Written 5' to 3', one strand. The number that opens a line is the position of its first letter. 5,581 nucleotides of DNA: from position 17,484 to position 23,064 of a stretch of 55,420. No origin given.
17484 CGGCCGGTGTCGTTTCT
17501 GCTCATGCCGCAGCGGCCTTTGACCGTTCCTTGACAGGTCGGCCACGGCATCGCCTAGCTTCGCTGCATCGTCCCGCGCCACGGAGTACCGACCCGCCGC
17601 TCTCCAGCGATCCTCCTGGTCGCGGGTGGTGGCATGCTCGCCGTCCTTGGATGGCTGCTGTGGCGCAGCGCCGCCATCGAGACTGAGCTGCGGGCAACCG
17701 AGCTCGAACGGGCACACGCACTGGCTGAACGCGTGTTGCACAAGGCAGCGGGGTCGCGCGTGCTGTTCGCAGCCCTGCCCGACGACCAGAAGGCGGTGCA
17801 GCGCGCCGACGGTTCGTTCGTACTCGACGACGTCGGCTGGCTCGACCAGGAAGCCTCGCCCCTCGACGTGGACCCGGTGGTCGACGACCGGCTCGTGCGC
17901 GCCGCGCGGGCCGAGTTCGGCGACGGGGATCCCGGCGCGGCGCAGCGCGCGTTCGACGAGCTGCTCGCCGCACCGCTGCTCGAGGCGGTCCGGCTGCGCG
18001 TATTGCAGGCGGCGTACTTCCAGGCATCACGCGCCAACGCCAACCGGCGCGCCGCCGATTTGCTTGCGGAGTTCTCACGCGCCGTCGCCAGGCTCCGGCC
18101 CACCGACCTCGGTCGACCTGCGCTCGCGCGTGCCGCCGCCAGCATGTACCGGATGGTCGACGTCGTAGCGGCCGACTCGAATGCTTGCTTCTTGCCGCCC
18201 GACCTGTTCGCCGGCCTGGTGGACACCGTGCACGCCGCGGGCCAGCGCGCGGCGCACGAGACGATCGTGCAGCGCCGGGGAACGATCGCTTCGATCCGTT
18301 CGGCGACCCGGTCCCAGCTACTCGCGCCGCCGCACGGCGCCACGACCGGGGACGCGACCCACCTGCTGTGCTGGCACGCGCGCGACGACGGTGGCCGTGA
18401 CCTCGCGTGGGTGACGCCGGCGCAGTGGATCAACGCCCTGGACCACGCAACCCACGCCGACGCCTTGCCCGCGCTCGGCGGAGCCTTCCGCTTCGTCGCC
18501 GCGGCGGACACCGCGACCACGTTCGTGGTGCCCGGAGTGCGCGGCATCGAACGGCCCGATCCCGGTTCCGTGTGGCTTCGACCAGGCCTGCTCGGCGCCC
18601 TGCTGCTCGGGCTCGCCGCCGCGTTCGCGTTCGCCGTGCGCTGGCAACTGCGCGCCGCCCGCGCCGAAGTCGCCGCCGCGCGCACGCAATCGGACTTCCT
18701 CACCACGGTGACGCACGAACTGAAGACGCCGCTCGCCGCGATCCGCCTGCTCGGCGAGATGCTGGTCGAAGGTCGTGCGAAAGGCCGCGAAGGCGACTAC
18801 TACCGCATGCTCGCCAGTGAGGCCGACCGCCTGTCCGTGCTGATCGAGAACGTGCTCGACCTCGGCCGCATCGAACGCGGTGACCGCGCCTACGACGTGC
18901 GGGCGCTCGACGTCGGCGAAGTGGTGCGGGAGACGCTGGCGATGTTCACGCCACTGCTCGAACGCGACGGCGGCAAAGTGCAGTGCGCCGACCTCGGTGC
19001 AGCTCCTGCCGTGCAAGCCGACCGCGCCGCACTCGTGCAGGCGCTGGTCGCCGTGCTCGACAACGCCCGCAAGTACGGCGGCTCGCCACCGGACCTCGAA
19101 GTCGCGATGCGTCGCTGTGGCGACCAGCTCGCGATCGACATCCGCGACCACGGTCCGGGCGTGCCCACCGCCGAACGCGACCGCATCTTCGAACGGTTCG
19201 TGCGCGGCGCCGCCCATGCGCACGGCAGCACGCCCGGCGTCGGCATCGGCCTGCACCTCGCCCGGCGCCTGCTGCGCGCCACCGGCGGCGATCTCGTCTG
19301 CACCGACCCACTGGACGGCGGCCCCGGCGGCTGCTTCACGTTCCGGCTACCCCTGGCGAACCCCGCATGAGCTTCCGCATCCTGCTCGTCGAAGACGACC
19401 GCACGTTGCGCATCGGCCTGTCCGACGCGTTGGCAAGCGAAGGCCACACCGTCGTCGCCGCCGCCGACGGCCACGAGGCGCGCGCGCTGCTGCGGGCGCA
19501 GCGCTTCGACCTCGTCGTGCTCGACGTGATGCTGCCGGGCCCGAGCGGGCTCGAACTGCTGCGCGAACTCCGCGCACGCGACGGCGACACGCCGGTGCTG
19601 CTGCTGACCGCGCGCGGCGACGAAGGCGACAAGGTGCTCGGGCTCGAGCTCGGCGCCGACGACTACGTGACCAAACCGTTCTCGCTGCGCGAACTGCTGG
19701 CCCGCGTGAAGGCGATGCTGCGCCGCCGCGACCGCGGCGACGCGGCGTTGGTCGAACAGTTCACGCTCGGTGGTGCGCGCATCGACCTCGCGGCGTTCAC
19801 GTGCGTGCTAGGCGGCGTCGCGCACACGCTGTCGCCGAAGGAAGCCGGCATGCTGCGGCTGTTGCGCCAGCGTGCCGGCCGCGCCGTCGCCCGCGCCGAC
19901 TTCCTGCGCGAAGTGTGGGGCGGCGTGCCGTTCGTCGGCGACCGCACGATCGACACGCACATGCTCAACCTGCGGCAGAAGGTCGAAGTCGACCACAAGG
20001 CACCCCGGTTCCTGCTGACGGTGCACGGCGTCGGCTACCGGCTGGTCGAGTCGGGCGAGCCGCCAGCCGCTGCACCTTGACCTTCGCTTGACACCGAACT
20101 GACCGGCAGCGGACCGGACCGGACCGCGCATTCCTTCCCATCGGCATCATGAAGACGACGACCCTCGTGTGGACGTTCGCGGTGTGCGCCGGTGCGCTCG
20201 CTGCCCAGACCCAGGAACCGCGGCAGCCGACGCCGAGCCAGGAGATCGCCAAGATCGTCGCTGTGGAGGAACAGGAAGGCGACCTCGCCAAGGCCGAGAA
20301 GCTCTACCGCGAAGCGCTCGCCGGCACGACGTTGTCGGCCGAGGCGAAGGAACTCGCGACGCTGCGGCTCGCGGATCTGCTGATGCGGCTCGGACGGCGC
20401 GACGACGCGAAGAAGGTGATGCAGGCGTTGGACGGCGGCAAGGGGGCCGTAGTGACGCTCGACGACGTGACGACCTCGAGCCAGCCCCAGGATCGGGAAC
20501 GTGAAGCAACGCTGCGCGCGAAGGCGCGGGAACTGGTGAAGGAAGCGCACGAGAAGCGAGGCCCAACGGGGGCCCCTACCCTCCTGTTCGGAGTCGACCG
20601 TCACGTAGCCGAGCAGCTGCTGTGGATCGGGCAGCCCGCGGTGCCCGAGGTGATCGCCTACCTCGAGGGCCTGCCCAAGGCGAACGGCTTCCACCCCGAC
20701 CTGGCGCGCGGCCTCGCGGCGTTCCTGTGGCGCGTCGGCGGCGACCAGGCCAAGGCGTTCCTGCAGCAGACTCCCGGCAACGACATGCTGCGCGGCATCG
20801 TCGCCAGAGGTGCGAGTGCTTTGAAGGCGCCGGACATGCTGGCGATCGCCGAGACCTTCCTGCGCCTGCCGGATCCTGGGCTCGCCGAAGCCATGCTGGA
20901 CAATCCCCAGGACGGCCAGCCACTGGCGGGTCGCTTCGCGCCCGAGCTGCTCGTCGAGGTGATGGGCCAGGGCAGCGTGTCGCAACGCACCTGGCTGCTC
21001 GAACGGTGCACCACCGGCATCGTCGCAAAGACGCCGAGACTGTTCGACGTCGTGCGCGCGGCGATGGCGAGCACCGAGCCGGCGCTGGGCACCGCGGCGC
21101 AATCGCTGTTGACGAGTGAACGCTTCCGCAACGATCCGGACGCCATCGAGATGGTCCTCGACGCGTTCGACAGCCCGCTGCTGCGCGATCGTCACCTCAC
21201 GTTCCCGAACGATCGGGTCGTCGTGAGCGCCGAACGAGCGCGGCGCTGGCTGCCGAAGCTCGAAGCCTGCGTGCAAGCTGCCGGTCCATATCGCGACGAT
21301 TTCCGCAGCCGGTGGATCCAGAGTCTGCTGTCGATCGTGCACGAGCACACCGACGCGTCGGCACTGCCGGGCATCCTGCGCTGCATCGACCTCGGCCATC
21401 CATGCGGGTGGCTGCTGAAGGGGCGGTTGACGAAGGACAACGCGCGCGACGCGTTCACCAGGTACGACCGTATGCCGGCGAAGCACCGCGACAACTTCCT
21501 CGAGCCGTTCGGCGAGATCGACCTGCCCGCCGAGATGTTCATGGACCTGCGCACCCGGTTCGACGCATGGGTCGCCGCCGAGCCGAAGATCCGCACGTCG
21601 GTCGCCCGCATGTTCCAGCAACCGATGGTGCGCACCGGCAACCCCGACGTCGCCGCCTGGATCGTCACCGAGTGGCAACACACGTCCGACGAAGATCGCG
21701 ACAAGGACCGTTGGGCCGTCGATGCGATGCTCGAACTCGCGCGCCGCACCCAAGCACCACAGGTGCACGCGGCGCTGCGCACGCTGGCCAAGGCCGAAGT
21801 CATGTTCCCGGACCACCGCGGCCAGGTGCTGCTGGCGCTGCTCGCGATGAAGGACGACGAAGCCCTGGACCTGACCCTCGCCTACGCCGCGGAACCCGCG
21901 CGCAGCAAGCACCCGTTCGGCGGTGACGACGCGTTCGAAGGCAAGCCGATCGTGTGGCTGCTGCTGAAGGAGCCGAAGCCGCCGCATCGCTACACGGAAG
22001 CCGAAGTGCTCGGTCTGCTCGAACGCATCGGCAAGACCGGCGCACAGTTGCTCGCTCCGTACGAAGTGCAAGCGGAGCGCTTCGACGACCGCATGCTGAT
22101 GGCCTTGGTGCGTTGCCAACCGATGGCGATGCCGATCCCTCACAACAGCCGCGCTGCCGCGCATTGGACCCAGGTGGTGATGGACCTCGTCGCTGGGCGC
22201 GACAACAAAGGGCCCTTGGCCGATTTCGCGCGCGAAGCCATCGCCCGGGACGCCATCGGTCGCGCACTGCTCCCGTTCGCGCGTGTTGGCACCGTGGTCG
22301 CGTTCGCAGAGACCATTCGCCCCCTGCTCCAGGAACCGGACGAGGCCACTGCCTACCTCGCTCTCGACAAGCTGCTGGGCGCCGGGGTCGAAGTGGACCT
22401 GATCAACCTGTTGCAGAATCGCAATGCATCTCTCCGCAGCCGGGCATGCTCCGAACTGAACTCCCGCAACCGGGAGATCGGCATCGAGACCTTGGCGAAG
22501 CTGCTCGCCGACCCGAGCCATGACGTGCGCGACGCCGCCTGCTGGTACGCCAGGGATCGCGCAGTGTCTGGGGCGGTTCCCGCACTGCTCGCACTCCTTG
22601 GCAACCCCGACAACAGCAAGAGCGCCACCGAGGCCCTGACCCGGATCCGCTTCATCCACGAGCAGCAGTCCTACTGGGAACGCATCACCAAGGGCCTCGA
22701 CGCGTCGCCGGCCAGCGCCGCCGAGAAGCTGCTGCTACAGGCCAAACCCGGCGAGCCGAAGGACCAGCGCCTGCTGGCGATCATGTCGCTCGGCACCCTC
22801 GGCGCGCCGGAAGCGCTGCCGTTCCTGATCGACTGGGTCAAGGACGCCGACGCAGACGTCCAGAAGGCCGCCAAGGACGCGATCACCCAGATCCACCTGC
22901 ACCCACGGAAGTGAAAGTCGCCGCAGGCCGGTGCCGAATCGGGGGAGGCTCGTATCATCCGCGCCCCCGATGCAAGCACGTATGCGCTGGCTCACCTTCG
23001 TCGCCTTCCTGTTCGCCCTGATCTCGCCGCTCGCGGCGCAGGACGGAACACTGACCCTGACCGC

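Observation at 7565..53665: Near-universal Gln at the +1 position after AxA in signal peptides (a Q-rule-like secretome signature)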

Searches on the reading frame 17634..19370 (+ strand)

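Call 14: search_protein_families(library=pfam, proteins=[window:17634-19370:+], max_evalue=0.01)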
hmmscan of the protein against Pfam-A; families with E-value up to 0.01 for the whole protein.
window:17634-19370:+ (578 aa): 2 families
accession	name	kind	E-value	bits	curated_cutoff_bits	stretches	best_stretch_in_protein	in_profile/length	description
PF02518.31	HATPase_c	-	2.8e-19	70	26.4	1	463-575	2-110/111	Histidine kinase-, DNA gyrase B-, and HSP90-like ATPase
PF00512.31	HisKA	-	3.5e-15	56.2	26.9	1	352-416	2-66/66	His Kinase A (phospho-acceptor) domain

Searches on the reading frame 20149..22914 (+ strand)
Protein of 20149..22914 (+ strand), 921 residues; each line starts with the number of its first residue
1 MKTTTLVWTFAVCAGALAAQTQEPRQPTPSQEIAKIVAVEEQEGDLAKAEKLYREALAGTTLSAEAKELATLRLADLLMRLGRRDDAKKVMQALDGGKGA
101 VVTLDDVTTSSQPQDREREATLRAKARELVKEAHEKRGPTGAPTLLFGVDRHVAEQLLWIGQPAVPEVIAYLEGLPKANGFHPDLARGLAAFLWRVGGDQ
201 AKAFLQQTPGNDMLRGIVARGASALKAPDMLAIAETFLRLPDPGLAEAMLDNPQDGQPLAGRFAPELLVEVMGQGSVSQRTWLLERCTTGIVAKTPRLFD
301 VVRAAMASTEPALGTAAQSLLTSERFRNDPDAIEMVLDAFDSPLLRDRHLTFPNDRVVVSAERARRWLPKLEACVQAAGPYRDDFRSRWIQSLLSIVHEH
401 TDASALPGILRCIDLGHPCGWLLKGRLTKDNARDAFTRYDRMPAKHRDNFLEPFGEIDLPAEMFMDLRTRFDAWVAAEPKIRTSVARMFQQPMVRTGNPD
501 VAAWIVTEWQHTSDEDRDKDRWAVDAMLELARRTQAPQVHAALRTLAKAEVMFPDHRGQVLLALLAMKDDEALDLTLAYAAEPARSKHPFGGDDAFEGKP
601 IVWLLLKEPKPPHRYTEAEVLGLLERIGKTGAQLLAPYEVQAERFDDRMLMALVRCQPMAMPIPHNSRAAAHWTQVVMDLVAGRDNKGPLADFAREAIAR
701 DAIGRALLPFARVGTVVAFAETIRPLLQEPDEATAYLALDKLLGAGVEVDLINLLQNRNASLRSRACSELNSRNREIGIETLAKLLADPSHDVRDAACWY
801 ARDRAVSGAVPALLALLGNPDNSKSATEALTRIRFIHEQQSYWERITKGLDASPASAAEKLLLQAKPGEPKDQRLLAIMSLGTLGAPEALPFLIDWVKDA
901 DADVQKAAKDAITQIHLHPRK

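Call 11: search_protein_families(library=pfam, proteins=[window:20149-22914:+], max_evalue=0.01)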
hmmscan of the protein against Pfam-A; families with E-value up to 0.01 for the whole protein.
window:20149-22914:+ (921 aa): 6 families
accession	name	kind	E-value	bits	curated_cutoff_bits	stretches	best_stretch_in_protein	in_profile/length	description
PF13646.12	HEAT_2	-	4e-16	59.5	27.7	2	751-830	4-87/88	HEAT repeats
PF02985.28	HEAT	-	4.9e-06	26.8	23.5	0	780-799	3-22/31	HEAT repeat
PF00514.29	Arm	-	0.0001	22.6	20.6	0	807-822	11-26/41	Armadillo/beta-catenin-like repeat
PF14559.12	TPR_19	-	0.00062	20.5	25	1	42-94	3-51/68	Tetratricopeptide repeat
PF12688.13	TPR_5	-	0.0025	18.5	24.2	1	39-96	10-66/119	Tetratrico peptide repeat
PF09976.15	TPR_21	-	0.0079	16.4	25.5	1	38-93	82-138/193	Tetratricopeptide repeat-like domain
